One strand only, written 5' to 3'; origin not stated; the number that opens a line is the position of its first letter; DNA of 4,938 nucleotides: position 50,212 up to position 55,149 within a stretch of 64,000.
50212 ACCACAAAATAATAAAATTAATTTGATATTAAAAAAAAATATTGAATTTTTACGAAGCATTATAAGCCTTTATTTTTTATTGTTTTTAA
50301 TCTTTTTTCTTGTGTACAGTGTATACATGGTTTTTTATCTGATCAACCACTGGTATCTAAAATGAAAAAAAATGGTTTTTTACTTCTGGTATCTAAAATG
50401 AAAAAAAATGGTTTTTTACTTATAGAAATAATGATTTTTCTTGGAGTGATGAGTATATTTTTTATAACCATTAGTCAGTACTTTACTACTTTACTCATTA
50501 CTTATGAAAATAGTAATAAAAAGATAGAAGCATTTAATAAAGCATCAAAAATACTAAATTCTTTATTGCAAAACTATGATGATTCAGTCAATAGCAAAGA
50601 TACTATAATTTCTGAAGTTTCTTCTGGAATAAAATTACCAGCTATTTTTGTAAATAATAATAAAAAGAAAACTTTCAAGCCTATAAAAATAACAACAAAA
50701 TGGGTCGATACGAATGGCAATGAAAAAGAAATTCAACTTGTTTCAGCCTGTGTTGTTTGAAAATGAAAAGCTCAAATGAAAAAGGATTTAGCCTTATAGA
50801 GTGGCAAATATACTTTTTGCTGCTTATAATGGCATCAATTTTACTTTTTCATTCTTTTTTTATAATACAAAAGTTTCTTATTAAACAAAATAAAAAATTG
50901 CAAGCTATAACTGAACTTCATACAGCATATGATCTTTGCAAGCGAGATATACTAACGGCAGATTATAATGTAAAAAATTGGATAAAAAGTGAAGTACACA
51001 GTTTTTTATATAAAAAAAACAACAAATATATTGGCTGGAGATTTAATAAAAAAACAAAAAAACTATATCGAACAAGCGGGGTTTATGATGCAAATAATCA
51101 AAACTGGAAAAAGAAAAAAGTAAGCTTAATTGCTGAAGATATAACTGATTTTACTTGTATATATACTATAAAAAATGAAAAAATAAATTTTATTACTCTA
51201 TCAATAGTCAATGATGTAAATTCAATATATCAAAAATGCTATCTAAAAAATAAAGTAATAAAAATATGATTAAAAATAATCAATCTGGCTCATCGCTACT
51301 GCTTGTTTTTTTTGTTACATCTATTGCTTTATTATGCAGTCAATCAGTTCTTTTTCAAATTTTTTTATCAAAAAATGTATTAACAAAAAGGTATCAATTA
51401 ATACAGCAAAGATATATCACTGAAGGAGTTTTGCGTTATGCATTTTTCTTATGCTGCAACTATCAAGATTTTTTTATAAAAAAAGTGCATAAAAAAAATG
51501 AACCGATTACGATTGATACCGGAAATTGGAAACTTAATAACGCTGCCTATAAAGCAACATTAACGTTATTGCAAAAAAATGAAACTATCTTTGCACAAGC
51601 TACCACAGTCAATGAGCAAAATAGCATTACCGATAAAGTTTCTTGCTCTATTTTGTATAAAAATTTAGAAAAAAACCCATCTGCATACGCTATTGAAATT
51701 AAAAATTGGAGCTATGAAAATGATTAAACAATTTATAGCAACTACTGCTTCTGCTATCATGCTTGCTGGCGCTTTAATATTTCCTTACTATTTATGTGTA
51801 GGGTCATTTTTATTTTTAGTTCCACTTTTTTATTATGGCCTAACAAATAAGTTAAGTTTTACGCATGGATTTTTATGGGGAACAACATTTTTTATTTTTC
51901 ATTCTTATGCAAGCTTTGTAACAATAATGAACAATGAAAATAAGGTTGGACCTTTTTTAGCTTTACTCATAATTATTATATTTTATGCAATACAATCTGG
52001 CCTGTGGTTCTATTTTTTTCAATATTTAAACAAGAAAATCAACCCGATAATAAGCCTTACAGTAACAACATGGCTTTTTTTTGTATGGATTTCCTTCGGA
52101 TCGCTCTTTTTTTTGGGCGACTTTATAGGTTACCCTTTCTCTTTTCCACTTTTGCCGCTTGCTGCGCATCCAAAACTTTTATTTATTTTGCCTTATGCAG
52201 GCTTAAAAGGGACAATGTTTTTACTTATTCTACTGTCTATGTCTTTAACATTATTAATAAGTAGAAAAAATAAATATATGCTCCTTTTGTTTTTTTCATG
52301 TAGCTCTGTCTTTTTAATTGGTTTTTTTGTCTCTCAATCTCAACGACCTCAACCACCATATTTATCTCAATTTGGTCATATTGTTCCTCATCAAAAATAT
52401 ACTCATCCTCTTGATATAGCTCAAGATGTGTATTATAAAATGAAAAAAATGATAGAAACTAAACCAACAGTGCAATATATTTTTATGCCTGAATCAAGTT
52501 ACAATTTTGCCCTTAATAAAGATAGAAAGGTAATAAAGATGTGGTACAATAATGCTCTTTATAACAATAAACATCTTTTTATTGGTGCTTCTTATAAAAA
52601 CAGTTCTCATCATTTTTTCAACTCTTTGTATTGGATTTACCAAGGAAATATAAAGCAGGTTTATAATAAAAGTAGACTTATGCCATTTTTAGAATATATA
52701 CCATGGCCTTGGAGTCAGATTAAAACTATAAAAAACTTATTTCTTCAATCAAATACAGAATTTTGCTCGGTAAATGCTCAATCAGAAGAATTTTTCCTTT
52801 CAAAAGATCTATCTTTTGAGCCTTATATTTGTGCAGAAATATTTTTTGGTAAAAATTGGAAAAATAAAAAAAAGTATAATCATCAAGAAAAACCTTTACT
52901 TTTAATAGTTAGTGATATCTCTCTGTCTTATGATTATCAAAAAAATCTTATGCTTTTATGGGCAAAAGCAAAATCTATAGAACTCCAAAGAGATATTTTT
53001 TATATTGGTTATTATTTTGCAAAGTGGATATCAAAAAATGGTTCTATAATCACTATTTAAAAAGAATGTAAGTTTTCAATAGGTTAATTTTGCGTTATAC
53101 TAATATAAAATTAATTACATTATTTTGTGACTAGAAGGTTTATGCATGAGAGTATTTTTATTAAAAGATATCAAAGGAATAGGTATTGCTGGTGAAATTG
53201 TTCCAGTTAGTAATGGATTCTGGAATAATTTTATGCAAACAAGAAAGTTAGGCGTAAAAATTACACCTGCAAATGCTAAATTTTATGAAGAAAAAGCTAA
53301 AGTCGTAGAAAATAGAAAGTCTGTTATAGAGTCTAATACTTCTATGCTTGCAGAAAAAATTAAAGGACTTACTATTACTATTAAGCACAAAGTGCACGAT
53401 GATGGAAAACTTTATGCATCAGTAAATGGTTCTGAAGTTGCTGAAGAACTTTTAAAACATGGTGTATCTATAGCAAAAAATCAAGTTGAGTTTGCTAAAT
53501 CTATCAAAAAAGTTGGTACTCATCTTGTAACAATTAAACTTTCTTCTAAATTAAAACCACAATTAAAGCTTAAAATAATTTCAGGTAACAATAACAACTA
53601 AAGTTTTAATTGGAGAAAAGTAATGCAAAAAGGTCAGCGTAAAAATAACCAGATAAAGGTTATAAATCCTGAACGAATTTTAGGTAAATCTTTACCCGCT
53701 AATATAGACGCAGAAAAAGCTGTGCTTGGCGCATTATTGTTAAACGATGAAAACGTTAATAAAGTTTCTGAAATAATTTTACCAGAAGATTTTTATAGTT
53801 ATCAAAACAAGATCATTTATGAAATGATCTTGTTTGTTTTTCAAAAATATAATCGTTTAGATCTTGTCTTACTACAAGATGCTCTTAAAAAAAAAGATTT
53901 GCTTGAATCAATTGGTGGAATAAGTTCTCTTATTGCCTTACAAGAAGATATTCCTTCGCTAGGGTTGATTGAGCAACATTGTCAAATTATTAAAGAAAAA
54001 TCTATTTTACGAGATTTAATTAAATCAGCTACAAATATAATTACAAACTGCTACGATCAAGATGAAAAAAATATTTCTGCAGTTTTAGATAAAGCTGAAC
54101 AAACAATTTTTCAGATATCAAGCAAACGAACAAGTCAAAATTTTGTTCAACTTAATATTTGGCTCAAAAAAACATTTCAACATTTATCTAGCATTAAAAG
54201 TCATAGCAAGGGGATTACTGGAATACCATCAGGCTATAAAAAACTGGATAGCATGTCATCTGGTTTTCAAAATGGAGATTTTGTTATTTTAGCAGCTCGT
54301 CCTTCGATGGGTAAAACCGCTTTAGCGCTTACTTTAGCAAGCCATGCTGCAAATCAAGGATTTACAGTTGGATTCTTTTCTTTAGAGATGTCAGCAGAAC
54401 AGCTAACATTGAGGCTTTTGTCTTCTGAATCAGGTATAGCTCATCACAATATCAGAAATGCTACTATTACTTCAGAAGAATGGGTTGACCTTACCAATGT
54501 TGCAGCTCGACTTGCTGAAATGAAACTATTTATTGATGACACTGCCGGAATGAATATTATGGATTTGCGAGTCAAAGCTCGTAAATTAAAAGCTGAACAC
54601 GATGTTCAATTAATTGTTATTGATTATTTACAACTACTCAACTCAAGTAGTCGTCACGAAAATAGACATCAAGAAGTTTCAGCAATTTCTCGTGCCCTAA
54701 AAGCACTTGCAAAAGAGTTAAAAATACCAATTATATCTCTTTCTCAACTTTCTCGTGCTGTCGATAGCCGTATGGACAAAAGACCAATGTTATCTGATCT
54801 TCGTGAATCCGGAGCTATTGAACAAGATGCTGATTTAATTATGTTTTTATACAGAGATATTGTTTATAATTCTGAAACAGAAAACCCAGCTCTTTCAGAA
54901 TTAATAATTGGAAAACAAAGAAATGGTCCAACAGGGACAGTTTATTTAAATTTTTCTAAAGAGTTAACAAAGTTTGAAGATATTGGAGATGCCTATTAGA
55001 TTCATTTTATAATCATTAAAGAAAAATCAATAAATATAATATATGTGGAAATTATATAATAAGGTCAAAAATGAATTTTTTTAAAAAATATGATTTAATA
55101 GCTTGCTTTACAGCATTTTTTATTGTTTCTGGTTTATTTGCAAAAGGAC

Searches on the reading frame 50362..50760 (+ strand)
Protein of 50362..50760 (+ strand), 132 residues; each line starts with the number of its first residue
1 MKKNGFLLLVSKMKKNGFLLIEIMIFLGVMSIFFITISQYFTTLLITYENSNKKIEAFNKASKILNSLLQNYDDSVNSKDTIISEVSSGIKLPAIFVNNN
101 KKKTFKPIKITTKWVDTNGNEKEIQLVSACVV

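Call 51: search_protein_families(library=pfam, proteins=[window:50362-50760:+], max_evalue=0.1)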
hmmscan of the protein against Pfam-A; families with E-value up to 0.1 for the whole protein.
window:50362-50760:+ (132 aa): 1 family
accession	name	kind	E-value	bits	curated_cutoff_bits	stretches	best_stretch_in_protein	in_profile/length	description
PF18877.6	SSSPR-51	-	0.031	14.5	27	1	111-121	2-12/48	SSSPR-51 domain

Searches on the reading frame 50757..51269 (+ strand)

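Call 51: search_protein_families(library=pfam, proteins=[window:50757-51269:+], max_evalue=0.1)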
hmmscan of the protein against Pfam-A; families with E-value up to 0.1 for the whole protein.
window:50757-51269:+ (170 aa): 1 family
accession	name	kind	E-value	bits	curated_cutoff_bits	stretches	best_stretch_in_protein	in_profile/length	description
PF21581.3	SCD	-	0.021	15.6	27.5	1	72-102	15-45/75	Stromalin conservative domain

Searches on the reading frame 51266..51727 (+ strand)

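Call 51: search_protein_families(library=pfam, proteins=[window:51266-51727:+], max_evalue=0.1)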
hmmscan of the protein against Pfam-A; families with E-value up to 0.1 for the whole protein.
window:51266-51727:+ (153 aa): 1 family
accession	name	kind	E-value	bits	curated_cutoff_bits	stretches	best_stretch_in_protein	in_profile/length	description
PF19255.4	DUF5902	-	0.088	13.5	29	0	91-125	65-99/104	Family of unknown function (DUF5902)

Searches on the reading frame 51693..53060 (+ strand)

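Call 51: search_protein_families(library=pfam, proteins=[window:51693-53060:+], max_evalue=0.1)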
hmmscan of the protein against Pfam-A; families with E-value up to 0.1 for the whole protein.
window:51693-53060:+ (455 aa): 2 families
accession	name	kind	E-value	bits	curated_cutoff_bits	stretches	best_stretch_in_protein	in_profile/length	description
PF20154.4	LNT_N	-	0.0016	19.1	27.1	1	28-182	7-157/159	Apolipoprotein N-acyltransferase N-terminal domain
PF13567.11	DUF4131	-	0.029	14.5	31.6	1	176-223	9-58/165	Domain of unknown function (DUF4131)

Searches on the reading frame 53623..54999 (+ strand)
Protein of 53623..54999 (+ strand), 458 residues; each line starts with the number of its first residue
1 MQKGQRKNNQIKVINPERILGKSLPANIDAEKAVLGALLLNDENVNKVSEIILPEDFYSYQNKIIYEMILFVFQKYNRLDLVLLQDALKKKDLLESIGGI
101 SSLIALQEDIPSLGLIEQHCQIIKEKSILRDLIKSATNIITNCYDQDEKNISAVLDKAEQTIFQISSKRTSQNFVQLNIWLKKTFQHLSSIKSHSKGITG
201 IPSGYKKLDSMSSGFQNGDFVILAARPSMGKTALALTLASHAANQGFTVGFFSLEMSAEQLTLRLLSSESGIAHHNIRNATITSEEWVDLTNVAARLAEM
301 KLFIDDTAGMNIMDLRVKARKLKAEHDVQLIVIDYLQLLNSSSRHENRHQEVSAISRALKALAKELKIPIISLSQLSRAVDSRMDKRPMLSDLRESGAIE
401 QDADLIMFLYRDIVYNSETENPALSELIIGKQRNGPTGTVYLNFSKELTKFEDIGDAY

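Call 9: search_protein_families(library=ncbifam, proteins=[window:53623-54999:+])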
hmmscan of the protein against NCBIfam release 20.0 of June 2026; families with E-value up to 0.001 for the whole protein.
window:53623-54999:+ (458 aa): 19 families
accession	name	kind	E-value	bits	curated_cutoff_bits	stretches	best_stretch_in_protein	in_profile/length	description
TIGR00665.1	DnaB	equivalog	6.7e-161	535.9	385.25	1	25-454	3-433/435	replicative DNA helicase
NF004384.0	PRK05748.1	equivalog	1.3e-156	521.7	525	1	22-455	8-443/452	replicative DNA helicase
NF005852.0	PRK07773.1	equivalog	5.9e-147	491.4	780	2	15-398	15-398/886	replicative DNA helicase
NF004109.0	PRK05595.1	equivalog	1.2e-146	488.9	737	1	22-454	6-438/444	replicative DNA helicase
NF040583.1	dnaB_SPI-7_type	exception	3.1e-128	428.5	655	1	25-454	2-434/434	SPI-7-type island replicative DNA helicase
TIGR03600.1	phage_DnaB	exception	1.2e-127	426.4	498.65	1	27-444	1-421/421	phage replicative helicase, DnaB family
NF006606.0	PRK09165.1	equivalog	4.4e-126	421.4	540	2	21-420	18-436/497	replicative DNA helicase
NF006443.0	PRK08760.1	equivalog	7.4e-126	420.2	741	1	24-455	33-468/476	replicative DNA helicase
NF006306.0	PRK08506.1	equivalog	1.5e-124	416.2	596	2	27-421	6-396/472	replicative DNA helicase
NF005424.0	PRK07004.1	equivalog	2e-120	402.4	834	1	23-455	14-452/460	replicative DNA helicase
NF005369.0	PRK06904.1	equivalog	3.8e-120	401.8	809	1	24-455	25-465/474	replicative DNA helicase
NF006458.0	PRK08840.1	equivalog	3.2e-113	378.9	884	1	22-453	18-455/464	replicative DNA helicase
NF005945.0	PRK08006.1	equivalog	1.9e-108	363.4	898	1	22-453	25-462/471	replicative DNA helicase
NF004967.0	PRK06321.1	equivalog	7.2e-107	358.2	751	2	189-453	197-464/472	replicative DNA helicase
NF005240.0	PRK06749.1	subfamily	8.8e-96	321.3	686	1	27-453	5-426/428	replicative DNA helicase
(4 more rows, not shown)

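Call 16: find_related_loci(query=window:53623-54999:+, collection=genome_contigs, flank=10000)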
Query window:53623-54999:+ (458 aa) in genome_contigs; peptide patterns used: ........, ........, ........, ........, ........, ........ (x = any residue, [..] = any of these).
599 stretches matched a pattern (row limit reached: there are more); 596 encode a relative of the query (tblastn E <= 1e-3); the best 80 are kept; 80 distinct loci.
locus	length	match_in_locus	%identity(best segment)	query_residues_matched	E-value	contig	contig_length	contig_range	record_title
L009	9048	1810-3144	77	12-456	0e+0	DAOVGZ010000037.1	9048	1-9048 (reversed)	MAG TPA_asm: bacterium isolate CSMAG_1328 CSMAG_1328_k141_1452224_length_9048_cov_9.0000, whole genome shotgun sequence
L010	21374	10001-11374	74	1-456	0e+0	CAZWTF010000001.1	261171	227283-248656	MAG TPA_asm: uncultured Pseudomonadota bacterium isolate SRP193066_co1_32 genome assembly, contig: NODE_59_length_261171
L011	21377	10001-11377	73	1-456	0e+0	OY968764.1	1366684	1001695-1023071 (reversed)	MAG: uncultured bacterium isolate MFD05512.bin.c.17 genome assembly, chromosome: 1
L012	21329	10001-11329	73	12-454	0e+0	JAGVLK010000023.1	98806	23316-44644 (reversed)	MAG: Candidatus Babeliales bacterium isolate SW_55 c_000000001297, whole genome shotgun sequence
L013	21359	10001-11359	71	1-453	0e+0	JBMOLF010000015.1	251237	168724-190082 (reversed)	MAG: Candidatus Dependentiae bacterium isolate Betzabe_MAG017 MAG017_15, whole genome shotgun sequence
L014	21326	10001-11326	71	17-458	0e+0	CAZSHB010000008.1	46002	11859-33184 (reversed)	MAG TPA_asm: uncultured Pseudomonadota bacterium isolate SRP219642_co6_380 genome assembly, contig: NODE_466_length_4600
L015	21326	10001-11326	71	17-458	0e+0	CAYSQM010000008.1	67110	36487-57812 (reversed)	MAG TPA_asm: uncultured Pseudomonadota bacterium isolate SRP302895_co1_156 genome assembly, contig: NODE_748_length_6711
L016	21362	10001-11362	69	3-456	0e+0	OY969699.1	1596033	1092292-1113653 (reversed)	MAG: uncultured bacterium isolate MFD09495.bin.c.10 genome assembly, chromosome: 1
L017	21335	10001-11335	69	4-453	0e+0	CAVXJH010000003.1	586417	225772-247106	MAG: Candidatus Babeliales bacterium isolate MFD03323.bin.2.33 genome assembly, contig: contig_18938, whole genome shotg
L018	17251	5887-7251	68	1-453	0e+0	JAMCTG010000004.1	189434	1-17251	MAG: Candidatus Dependentiae bacterium isolate FK_Sedi_A_Bin.178 NODE_59_length_189434_cov_11.3127, whole genome shotgun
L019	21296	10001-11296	69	22-453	0e+0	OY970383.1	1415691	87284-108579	MAG: uncultured bacterium isolate MFD09671.bin.c.5 genome assembly, chromosome: 1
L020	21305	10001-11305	70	19-453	0e+0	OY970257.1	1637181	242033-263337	MAG: uncultured bacterium isolate MFD00082.bin.1.38 genome assembly, chromosome: 1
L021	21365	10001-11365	69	1-458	0e+0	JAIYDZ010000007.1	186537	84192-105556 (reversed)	MAG: Proteobacteria bacterium isolate H1_MAG_00051 pond_H1_MAG_00051_000000000007, whole genome shotgun sequence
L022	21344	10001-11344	66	9-456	0e+0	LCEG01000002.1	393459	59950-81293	MAG: candidate division TM6 bacterium GW2011_GWE2_42_60 UV38_C0002, whole genome shotgun sequence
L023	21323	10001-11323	69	18-458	0e+0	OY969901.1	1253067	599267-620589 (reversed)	MAG: uncultured bacterium isolate MFD02979.bin.c.4 genome assembly, chromosome: 1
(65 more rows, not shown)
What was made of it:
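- Tried and rejected: The genome_contigs scan was spent on DnaB (call 16), and loci are limited to ±10 kb.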
